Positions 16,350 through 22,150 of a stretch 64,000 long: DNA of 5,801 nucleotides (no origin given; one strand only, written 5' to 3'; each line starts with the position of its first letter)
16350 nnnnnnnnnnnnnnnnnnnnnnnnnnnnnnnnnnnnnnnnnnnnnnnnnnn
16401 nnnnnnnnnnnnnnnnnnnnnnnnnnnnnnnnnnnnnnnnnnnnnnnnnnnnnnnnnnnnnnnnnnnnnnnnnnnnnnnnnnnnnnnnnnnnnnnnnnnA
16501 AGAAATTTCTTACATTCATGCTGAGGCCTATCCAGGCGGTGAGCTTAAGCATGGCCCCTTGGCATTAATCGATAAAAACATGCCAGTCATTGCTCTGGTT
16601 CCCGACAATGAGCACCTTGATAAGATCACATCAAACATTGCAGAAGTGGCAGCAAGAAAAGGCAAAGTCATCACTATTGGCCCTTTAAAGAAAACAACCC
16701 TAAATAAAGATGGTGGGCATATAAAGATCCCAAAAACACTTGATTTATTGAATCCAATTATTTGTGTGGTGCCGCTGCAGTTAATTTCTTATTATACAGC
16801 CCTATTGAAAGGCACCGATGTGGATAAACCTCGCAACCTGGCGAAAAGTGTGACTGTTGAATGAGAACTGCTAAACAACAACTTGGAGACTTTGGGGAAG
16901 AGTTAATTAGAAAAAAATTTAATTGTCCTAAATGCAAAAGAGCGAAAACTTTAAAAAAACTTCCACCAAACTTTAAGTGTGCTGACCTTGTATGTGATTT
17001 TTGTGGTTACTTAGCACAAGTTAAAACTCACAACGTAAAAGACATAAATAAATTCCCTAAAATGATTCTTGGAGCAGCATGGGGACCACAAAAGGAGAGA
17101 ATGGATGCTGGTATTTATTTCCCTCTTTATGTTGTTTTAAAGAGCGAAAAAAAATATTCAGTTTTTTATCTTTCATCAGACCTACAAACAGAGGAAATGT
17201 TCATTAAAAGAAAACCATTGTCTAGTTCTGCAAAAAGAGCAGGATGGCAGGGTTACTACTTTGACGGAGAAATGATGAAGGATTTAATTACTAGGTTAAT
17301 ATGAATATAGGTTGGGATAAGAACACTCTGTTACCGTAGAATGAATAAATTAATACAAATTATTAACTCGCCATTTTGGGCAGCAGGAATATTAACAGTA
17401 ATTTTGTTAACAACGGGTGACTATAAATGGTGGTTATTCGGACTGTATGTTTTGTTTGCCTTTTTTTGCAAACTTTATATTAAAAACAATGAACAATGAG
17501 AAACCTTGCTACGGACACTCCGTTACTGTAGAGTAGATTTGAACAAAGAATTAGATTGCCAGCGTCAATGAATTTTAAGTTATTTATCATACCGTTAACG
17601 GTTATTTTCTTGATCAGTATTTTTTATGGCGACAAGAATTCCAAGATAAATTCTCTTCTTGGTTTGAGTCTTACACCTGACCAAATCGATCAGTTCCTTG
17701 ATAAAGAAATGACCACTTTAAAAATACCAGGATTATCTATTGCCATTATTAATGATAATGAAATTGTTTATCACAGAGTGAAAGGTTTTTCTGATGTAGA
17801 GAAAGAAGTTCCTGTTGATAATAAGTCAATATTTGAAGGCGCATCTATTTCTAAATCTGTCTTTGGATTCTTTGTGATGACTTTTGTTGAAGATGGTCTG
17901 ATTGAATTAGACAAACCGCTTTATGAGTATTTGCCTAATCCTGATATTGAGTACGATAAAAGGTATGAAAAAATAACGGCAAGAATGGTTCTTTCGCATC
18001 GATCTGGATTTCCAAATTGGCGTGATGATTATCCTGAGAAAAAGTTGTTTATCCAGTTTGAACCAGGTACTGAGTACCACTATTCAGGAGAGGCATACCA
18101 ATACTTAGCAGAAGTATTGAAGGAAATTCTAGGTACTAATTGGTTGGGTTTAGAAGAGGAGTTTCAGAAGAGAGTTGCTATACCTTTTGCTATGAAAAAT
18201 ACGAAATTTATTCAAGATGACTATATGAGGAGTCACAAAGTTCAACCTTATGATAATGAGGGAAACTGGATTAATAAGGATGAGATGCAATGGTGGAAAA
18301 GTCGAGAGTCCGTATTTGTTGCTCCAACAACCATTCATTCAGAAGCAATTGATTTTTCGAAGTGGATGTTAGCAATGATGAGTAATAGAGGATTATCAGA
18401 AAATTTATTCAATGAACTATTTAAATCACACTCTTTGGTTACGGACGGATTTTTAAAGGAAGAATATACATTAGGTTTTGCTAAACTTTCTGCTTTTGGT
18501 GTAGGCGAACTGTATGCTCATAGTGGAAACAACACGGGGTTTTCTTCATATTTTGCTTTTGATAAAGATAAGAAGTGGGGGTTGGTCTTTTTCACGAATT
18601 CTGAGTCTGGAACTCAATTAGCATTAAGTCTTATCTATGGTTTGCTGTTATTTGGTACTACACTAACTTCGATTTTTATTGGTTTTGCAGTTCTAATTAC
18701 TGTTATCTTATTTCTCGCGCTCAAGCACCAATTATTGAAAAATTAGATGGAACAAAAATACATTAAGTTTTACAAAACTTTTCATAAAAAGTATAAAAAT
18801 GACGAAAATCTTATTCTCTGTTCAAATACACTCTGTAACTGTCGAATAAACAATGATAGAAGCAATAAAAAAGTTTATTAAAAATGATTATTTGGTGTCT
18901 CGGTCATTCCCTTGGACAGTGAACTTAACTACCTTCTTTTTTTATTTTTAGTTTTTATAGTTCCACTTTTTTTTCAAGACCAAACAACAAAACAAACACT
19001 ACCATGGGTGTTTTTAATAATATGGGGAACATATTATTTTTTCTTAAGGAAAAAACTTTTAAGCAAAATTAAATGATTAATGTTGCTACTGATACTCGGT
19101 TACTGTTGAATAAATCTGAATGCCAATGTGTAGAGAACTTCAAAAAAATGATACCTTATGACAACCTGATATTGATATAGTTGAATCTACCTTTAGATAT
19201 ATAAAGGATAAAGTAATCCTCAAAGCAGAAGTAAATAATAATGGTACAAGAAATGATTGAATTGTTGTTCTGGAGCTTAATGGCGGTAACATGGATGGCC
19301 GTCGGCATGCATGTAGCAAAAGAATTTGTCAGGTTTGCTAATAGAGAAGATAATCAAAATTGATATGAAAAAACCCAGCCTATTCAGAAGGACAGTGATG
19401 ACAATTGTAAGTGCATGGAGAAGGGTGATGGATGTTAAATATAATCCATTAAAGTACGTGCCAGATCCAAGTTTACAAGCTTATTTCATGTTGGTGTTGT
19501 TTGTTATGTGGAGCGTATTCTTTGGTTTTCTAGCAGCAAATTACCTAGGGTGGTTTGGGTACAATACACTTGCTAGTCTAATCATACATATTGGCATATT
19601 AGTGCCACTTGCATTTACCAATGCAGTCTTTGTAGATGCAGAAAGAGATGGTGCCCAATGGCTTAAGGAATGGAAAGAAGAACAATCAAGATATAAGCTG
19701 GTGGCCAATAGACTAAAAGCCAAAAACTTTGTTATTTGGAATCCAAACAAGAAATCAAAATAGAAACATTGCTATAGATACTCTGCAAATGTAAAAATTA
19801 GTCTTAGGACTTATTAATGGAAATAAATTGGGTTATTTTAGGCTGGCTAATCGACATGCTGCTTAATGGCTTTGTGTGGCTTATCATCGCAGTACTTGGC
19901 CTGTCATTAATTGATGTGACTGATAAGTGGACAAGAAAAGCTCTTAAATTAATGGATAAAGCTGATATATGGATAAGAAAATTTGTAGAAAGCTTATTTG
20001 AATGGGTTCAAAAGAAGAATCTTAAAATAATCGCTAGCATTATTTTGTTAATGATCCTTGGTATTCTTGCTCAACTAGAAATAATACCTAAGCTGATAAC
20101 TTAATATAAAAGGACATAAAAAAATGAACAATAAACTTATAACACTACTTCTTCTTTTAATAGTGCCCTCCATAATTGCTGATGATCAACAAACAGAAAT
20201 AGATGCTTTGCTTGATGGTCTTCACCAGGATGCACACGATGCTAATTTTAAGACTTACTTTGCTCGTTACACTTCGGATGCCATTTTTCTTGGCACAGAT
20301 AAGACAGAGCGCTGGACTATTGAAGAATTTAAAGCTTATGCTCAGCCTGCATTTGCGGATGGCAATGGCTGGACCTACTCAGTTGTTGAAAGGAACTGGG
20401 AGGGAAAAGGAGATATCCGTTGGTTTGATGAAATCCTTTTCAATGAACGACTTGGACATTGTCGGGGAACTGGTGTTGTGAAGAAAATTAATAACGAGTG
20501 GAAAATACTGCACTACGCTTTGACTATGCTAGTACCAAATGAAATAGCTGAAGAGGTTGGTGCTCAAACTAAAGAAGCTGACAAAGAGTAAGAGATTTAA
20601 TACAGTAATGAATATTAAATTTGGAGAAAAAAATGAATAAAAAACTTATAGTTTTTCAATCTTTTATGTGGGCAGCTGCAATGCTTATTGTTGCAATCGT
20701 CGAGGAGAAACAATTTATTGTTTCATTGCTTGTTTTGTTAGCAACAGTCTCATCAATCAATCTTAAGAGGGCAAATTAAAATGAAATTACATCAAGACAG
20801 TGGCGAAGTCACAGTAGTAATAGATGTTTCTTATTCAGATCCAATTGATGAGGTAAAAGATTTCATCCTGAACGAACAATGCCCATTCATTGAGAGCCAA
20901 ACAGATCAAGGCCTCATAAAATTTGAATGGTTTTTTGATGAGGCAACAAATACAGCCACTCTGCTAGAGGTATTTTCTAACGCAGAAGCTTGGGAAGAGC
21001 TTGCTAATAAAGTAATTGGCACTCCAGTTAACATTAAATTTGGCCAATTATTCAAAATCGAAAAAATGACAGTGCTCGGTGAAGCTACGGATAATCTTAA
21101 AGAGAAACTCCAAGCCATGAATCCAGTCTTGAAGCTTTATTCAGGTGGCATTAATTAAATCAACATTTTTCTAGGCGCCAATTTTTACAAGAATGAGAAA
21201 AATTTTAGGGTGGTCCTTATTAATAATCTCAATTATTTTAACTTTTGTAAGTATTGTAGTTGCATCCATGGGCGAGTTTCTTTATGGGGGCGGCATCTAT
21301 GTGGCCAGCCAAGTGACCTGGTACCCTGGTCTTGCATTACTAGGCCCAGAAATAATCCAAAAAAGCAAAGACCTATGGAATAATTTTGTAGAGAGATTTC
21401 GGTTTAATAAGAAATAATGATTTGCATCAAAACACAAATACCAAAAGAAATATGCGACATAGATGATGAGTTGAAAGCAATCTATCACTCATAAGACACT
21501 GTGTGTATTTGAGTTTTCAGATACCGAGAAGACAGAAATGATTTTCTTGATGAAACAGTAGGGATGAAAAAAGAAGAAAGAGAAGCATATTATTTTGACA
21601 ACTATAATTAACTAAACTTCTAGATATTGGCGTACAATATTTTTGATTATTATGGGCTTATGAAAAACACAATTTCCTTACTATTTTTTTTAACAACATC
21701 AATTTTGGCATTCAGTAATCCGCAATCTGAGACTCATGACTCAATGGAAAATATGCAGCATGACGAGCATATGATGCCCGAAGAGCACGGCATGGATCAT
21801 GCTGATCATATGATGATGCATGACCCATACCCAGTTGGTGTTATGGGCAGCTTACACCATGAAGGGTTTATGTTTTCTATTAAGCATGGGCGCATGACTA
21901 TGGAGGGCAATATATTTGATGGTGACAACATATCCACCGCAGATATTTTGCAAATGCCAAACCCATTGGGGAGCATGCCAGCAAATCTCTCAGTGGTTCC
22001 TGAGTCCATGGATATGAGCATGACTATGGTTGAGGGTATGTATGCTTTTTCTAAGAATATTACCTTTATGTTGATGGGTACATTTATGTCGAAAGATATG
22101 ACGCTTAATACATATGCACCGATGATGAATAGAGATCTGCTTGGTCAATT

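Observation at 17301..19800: Five direct copies of a ~45-bp junction element punctuate a cassette-like ORF array right behind glmS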

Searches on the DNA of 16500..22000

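Call 53: search_rna_families(source=window, start=16500, end=22000, threshold=evalue, max_evalue=1)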
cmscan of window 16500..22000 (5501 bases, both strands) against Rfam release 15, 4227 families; matches with E-value up to 1: 0.
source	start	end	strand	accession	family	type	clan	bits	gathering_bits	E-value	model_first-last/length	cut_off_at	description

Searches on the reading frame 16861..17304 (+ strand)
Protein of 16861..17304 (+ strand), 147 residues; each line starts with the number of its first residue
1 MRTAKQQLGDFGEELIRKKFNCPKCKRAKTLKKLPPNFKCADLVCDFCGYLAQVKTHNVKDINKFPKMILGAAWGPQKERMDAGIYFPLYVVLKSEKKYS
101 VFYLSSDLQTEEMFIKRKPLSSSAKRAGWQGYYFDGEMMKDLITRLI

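Call 9: search_protein_families(library=pfam, proteins=[window:16861-17304:+], max_evalue=0.01)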
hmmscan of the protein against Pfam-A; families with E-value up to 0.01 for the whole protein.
window:16861-17304:+ (147 aa): 2 families
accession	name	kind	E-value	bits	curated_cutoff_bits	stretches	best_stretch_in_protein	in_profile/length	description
PF06044.18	DpnI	-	1.8e-16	60.8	26.7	1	6-133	18-144/183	Dam-replacing family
PF05129.18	Zn_ribbon_Elf1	-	0.0011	19.4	29.8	1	16-60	19-64/79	Transcription elongation factor Elf1 like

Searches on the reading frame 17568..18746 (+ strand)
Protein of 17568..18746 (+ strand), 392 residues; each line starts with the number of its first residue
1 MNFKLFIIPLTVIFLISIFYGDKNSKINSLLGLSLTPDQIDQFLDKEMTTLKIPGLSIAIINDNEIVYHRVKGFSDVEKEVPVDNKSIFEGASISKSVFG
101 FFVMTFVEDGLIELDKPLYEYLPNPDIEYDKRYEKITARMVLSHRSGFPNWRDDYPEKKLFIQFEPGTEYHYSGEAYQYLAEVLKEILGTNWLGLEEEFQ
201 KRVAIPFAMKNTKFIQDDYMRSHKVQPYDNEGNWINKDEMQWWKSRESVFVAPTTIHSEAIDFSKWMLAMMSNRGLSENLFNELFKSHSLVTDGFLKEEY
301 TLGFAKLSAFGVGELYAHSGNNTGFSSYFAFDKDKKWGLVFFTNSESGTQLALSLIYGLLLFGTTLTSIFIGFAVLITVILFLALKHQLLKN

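Call 9: search_protein_families(library=pfam, proteins=[window:17568-18746:+], max_evalue=0.01)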
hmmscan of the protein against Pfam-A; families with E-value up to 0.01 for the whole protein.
window:17568-18746:+ (392 aa): 1 family
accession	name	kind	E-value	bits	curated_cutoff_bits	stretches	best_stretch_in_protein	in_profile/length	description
PF00144.29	Beta-lactamase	-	3.7e-47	161.5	27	1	40-352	1-317/329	Beta-lactamase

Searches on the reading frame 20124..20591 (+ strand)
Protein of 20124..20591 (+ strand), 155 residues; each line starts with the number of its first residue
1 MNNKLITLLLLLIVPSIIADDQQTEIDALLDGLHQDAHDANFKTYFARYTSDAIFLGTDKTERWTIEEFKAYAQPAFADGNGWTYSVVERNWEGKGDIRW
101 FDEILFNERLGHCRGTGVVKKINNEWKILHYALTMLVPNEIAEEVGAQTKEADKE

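Call 9: search_protein_families(library=pfam, proteins=[window:20124-20591:+], max_evalue=0.01)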
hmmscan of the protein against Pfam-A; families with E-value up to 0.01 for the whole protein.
window:20124-20591:+ (155 aa): 1 family
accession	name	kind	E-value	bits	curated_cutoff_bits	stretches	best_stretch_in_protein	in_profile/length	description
PF13474.12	SnoaL_3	-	1.8e-22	80.4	22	1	26-137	1-120/121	SnoaL-like domain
